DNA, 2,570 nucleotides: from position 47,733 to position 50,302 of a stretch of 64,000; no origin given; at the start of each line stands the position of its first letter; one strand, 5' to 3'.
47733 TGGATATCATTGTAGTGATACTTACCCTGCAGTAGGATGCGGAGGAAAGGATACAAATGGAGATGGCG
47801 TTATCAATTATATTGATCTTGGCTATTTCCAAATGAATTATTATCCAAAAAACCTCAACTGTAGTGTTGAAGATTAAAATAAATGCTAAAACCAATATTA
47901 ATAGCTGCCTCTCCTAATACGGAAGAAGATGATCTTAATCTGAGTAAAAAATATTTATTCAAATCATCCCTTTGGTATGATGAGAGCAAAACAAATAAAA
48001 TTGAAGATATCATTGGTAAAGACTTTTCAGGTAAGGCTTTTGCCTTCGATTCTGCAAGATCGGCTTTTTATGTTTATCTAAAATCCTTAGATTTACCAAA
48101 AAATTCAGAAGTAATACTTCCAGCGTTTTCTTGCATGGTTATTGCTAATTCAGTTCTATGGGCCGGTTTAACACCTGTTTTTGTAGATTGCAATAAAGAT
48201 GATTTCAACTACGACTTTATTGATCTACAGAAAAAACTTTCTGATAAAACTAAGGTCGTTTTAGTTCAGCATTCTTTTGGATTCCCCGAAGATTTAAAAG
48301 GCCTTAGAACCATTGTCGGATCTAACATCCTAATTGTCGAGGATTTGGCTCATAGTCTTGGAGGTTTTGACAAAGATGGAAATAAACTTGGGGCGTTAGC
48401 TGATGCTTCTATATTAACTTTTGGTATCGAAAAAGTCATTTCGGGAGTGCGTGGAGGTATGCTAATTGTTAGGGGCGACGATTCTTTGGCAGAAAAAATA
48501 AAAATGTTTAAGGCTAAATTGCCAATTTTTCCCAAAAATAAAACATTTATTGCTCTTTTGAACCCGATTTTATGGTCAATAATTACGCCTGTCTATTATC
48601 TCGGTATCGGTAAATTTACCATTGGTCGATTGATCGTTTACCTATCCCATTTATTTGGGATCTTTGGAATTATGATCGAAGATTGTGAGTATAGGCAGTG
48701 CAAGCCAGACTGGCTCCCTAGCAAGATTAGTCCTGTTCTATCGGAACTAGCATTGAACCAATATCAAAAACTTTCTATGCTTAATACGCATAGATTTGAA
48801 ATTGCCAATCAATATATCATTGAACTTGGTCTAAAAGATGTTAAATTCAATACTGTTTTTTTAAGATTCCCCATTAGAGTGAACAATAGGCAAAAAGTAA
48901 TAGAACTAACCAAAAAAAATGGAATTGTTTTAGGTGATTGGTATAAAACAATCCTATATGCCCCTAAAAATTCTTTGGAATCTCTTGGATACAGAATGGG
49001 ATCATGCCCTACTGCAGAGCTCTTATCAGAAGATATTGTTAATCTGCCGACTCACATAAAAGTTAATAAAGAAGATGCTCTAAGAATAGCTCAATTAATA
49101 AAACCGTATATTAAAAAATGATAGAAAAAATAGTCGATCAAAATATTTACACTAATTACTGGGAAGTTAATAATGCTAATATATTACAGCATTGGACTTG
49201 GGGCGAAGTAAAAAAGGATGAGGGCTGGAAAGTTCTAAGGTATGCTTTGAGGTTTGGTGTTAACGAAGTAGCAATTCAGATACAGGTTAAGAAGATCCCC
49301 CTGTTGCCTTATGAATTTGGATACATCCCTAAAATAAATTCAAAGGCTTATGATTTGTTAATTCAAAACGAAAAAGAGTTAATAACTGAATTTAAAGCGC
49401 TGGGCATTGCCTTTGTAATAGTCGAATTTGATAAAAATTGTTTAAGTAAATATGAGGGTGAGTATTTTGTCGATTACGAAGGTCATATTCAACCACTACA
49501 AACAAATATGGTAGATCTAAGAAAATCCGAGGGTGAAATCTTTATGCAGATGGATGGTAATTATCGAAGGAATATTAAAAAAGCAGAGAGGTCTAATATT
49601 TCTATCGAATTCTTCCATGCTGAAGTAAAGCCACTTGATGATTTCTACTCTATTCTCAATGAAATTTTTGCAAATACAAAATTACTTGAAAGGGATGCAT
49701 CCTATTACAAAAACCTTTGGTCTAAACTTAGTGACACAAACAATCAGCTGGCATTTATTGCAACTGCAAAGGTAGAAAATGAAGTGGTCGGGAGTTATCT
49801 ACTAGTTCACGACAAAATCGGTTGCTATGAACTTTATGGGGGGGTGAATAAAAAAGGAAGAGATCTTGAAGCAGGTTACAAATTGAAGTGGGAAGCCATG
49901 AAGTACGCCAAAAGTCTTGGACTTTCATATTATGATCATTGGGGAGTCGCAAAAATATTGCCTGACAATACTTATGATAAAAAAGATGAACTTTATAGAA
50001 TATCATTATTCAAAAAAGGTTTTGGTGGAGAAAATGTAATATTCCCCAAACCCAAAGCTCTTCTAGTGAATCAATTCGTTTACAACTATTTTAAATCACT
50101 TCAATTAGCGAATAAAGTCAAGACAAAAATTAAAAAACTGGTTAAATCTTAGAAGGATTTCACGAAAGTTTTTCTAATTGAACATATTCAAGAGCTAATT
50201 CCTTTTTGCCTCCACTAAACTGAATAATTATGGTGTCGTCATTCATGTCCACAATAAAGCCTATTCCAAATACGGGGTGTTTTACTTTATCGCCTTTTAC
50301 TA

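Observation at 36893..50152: About 13-kb plus-strand cluster pairing surface-glycosylation enzymes with six paralogous sortase-type surface proteins carrying dockerin-like modules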

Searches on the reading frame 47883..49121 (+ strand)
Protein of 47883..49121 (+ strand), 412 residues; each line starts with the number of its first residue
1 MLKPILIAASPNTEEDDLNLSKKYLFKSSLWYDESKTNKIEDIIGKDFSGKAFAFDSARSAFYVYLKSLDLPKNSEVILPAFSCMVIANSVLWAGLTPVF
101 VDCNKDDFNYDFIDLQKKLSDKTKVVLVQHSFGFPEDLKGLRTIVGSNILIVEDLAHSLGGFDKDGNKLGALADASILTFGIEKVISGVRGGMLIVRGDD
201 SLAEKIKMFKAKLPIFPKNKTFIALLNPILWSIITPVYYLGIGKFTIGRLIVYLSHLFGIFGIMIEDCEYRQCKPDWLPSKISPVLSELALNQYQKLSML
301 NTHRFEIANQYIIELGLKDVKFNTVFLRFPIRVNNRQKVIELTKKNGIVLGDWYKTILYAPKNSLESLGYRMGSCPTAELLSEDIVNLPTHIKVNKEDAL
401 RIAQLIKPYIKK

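Call 3: search_protein_families(library=pfam, proteins=[window:47883-49121:+], max_evalue=0.1)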
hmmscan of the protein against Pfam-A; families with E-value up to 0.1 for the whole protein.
window:47883-49121:+ (412 aa): 1 family
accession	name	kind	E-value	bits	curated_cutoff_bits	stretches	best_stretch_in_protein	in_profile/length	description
PF01041.23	DegT_DnrJ_EryC1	-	2.3e-35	122.9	19.8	2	51-211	41-200/360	DegT/DnrJ/EryC1/StrS aminotransferase family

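Call 4: search_protein_families(library=ncbifam, proteins=[window:47883-49121:+], max_evalue=0.1)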
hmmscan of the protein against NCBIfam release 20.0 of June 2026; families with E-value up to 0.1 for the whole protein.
window:47883-49121:+ (412 aa): 12 families
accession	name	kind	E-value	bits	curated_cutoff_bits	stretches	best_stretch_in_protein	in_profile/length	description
TIGR03588.1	PseC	equivalog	1.1e-28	100.2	423.5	2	33-210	28-211/380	UDP-4-amino-4,6-dideoxy-N-acetyl-beta-L-altrosamine transaminase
NF008687.0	PRK11706.1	equivalog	5.2e-23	81.4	375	1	20-210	16-206/375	dTDP-4-amino-4,6-dideoxygalactose transaminase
NF008658.2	PRK11658.1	equivalog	6.4e-23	81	631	1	10-210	9-207/379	UDP-4-amino-4-deoxy-L-arabinose aminotransferase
TIGR04427.1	PLP_DesI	equivalog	1.1e-21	77.4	650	2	53-209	71-224/390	dTDP-4-dehydro-6-deoxyglucose aminotransferase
TIGR04181.1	NHT_00031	hypoth_equivalog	3.1e-21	75.6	420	1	50-209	46-220/359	LegC family aminotransferase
TIGR02379.1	ECA_wecE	subfamily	2.4e-15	56.2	434.85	1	50-211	47-208/376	dTDP-4-amino-4,6-dideoxy-D-glucose transaminase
NF011936.0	PRK15407.1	equivalog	1.8e-13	50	423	1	67-209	106-247/440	lipopolysaccharide biosynthesis protein RfbH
NF005817.0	PRK07683.1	equivalog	0.0002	20.2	575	1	58-130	98-169/387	aminotransferase A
NF004769.0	PRK06107.1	equivalog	0.027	13.2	617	1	56-128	100-172/402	aspartate transaminase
NF006569.0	PRK09082.1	subfamily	0.034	13.3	420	1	76-130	117-171/386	methionine aminotransferase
NF004975.0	PRK06348.1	equivalog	0.078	11.9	549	0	58-129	98-169/384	pyridoxal phosphate-dependent aminotransferase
NF005305.0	PRK06836.1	equivalog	0.092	12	376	0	61-129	110-177/396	pyridoxal phosphate-dependent aminotransferase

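Call 67: search_solved_structures(query=window:47883-49121:+, max_evalue=0.00001)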
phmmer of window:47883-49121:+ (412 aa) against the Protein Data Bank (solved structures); distinct sequences matched with E-value up to 0.00001: 54.
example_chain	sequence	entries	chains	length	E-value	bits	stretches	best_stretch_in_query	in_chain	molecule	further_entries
7n63_A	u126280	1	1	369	9.1e-21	77.7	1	25-209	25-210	Putative aminotransferase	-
7b0d_A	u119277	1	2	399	1.1e-20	77.5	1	53-209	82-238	Glutamine--scyllo-inositol transaminase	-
3frk_A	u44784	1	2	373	2.6e-20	76.2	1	57-209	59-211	QdtB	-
3bn1_A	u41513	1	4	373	1.1e-19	74.2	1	52-211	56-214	Perosamine synthetase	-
3dr7_A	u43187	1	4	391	1.2e-19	74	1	52-211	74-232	Putative perosamine synthetase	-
3dr4_A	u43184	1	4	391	7.7e-19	71.4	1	52-211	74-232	Putative perosamine synthetase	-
7b0m_AAA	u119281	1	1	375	7.9e-18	68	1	53-207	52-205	Sugar aminotransferase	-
5uid_A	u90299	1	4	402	6.7e-16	61.7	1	61-208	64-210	Aminotransferase TlmJ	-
8sng_A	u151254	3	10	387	1.3e-15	60.7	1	50-210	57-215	UDP-4-amino-4-deoxy-L-arabinose--oxoglutarate aminotransferase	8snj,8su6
7kz3_A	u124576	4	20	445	9.2e-15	57.9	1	37-209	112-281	Aminotransferase class I/II-fold pyridoxal phosphate-dependent enzyme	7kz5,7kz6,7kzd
3uwc_A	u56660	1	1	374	2.5e-14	56.5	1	58-210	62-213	Nucleotide-sugar aminotransferase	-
2po3_A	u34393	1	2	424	2.7e-14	56.4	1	74-208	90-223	4-dehydrase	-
2fn6_A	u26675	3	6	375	2.7e-14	56.4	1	51-211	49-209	AMINOTRANSFERASE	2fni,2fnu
6ewj_A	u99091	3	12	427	3.1e-14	56.2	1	49-241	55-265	Putative capsular polysaccharide biosynthesis protein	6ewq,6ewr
1mdo_A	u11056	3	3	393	1e-13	54.5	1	51-210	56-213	ArnB aminotransferase | UDP-4-amino-4-deoxy-L-arabinose--oxoglutarate aminotransferase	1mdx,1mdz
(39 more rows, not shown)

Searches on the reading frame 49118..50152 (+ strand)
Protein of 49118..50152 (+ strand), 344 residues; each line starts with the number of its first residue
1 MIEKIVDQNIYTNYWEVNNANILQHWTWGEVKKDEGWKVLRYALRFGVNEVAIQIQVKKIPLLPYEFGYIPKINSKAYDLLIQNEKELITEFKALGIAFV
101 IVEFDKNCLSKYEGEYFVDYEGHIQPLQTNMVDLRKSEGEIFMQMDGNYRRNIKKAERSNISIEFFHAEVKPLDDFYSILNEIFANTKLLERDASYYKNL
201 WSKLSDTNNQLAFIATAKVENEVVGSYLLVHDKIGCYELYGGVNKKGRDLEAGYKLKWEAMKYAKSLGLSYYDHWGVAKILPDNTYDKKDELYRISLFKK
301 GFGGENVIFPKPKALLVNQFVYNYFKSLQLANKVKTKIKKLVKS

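Call 3: search_protein_families(library=pfam, proteins=[window:49118-50152:+], max_evalue=0.1)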
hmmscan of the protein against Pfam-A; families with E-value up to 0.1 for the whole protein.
window:49118-50152:+ (344 aa): 3 families
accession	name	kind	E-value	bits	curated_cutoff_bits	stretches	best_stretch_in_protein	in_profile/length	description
PF02388.22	FemAB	-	2.8e-17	63.1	24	2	118-204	142-227/406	FemAB family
PF13480.13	Acetyltransf_6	-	2.7e-07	31.2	22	1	148-273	6-133/143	Acetyltransferase (GNAT) domain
PF20033.5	DUF6438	-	0.082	13.6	30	0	102-177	19-69/116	Domain of unknown function (DUF6438)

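Call 4: search_protein_families(library=ncbifam, proteins=[window:49118-50152:+], max_evalue=0.1)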
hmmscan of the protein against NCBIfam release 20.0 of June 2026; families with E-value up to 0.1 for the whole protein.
window:49118-50152:+ (344 aa): 1 family
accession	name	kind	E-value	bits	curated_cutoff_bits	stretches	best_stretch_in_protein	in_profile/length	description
TIGR03019.1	pepcterm_femAB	equivalog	0.0034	16.5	260.35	1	133-274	124-258/330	FemAB family XrtA/PEP-CTERM system-associated protein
